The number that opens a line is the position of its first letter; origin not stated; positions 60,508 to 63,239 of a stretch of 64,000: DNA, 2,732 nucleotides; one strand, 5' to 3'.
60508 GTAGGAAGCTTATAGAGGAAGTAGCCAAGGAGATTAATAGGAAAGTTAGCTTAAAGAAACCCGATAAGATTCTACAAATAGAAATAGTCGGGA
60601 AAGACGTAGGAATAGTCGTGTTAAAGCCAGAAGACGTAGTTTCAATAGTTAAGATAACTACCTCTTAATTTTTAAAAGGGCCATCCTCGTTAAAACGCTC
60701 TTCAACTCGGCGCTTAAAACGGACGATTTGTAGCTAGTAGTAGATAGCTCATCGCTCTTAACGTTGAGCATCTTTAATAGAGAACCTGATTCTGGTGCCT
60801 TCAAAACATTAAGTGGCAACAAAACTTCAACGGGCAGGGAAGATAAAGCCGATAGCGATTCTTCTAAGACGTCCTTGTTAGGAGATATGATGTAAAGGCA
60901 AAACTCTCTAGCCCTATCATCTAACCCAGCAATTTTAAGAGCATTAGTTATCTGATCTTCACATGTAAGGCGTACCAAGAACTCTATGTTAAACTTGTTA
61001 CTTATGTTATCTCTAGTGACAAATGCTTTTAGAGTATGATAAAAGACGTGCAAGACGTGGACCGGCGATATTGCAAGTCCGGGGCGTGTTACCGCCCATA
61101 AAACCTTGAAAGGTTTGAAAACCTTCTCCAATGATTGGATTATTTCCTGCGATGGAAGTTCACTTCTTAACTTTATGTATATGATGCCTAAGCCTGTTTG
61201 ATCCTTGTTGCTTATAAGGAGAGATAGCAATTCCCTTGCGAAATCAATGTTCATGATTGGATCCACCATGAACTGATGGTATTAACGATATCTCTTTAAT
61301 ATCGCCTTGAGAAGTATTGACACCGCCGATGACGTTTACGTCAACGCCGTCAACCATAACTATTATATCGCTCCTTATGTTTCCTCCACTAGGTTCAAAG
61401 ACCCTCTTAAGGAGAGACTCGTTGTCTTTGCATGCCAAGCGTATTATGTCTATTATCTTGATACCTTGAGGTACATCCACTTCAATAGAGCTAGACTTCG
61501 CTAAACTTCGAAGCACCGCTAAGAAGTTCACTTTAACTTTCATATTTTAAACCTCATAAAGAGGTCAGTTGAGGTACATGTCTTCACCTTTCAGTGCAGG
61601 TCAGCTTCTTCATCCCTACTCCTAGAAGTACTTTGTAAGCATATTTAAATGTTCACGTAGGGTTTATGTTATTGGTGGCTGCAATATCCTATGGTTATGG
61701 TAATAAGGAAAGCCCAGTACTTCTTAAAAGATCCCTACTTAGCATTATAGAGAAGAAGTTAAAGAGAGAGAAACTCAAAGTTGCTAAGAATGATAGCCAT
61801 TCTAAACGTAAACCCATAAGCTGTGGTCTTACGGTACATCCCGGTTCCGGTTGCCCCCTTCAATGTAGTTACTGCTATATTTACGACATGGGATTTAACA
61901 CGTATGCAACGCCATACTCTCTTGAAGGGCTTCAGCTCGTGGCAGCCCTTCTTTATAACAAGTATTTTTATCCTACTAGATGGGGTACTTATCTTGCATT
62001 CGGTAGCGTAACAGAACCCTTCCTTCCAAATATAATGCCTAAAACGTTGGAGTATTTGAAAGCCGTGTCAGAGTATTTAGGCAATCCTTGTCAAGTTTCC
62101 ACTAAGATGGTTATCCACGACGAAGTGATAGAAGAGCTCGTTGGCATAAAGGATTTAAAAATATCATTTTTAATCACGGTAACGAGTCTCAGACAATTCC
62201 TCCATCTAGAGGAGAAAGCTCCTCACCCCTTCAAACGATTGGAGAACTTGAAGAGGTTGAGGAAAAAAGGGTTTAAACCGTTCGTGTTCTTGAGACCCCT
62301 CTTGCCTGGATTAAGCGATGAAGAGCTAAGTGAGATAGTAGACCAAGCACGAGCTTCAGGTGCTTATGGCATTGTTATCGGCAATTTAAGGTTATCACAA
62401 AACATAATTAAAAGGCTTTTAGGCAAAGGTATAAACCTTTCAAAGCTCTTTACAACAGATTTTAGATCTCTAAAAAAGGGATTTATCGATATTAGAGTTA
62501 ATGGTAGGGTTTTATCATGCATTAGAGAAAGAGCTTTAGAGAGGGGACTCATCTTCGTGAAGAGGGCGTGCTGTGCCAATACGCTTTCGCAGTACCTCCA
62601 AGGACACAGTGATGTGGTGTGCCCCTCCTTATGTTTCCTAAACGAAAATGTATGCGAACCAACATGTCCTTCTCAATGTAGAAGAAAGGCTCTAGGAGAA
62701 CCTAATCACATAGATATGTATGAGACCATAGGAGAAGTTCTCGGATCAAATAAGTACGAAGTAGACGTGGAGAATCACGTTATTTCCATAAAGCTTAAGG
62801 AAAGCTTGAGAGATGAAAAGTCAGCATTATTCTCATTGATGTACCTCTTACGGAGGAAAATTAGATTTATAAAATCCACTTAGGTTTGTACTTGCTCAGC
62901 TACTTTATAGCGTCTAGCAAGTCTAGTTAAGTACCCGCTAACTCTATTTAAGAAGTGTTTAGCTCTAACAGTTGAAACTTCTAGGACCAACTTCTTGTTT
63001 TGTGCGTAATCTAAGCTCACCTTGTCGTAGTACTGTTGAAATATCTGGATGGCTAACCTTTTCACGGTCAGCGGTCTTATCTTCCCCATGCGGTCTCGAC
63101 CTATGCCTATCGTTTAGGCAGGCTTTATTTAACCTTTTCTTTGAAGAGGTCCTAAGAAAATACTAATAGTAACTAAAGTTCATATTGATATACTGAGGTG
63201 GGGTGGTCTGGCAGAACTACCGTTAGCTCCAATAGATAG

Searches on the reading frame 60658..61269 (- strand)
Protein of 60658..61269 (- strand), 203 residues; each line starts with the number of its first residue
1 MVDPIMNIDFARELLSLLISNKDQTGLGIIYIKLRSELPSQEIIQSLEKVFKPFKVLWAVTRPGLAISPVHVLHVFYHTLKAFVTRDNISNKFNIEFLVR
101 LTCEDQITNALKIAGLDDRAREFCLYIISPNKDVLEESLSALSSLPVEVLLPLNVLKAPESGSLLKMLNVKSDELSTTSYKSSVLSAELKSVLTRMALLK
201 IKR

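Call 7: search_protein_families(library=pfam, proteins=[window:60658-61269:-])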
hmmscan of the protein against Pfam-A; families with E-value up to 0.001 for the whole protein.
window:60658-61269:- (203 aa): 0 families

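Call 61: search_protein_families(library=ncbifam, max_evalue=0.001, proteins=[window:60658-61269:-])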
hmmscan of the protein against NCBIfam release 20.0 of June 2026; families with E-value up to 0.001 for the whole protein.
window:60658-61269:- (203 aa): 1 family
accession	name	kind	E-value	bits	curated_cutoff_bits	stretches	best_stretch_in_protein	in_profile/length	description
NF011465.1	PRK14886.1-1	equivalog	5e-13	49.3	40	1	68-200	40-160/162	KEOPS complex subunit Cgi121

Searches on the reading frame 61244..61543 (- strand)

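Call 7: search_protein_families(library=pfam, proteins=[window:61244-61543:-])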
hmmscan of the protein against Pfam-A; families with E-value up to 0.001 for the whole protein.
window:61244-61543:- (99 aa): 1 family
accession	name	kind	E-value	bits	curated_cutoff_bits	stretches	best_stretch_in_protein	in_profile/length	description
PF09138.17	Urm1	-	1.1e-05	26.2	21.8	1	2-94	1-96/96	Urm1 (Ubiquitin related modifier)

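Call 61: search_protein_families(library=ncbifam, max_evalue=0.001, proteins=[window:61244-61543:-])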
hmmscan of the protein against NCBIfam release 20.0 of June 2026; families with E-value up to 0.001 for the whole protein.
window:61244-61543:- (99 aa): 3 families
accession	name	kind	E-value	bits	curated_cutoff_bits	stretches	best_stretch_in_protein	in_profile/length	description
NF041918.1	SAMP1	equivalog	2.5e-11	43.9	60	1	4-94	2-91/91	ubiquitin-like small modifier protein 1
TIGR01687.1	moaD_arch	subfamily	5e-08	33.3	49.5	1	3-94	1-88/88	MoaD family protein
NF053661.1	Urm1_like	equivalog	6e-05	23.2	70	1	4-94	1-79/79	Urm1-like protein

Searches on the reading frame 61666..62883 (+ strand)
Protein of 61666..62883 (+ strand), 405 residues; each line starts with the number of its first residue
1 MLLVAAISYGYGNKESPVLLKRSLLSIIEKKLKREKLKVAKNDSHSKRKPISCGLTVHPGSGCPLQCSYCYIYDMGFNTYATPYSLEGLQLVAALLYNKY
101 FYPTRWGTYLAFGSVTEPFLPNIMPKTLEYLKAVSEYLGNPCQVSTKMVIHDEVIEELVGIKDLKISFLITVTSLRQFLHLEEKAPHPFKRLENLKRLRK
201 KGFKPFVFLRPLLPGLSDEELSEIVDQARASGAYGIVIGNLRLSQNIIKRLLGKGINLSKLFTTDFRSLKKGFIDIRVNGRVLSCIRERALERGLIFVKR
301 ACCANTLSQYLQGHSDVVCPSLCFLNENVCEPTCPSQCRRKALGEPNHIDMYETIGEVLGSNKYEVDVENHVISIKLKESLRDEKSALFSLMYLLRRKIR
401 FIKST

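Call 7: search_protein_families(library=pfam, proteins=[window:61666-62883:+])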
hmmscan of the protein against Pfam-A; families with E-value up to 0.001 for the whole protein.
window:61666-62883:+ (405 aa): 1 family
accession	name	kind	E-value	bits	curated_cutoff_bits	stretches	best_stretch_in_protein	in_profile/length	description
PF04055.27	Radical_SAM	-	2.1e-14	54.5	29.5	1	59-227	3-165/166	Radical SAM superfamily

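Call 61: search_protein_families(library=ncbifam, max_evalue=0.001, proteins=[window:61666-62883:+])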
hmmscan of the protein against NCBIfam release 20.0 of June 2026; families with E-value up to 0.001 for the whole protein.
window:61666-62883:+ (405 aa): 4 families
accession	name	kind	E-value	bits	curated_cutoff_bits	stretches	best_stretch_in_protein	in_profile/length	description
NF033668.1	rSAM_PA0069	hypoth_equivalog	6.7e-15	54.9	360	1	39-247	47-260/348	PA0069 family radical SAM protein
NF038135.1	rSAM_Rv2578c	equivalog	7.6e-11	41.6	430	1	108-245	121-264/317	Rv2578c family radical SAM protein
NF038136.1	rSAM_Rv_intein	exception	1.1e-07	31.1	700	1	138-243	409-519/574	intein-containing Rv2578c family radical SAM protein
TIGR04470.1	rSAM_mob_pairB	equivalog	1.2e-05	24.9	410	1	52-243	17-203/285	radical SAM mobile pair protein B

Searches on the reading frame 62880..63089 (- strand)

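Call 7: search_protein_families(library=pfam, proteins=[window:62880-63089:-])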
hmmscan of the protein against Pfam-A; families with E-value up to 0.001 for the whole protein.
window:62880-63089:- (69 aa): 1 family
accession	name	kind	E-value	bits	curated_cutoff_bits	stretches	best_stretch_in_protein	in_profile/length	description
PF00833.23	Ribosomal_S17e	-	4.3e-15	56.1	22.8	1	1-62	1-62/122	Ribosomal S17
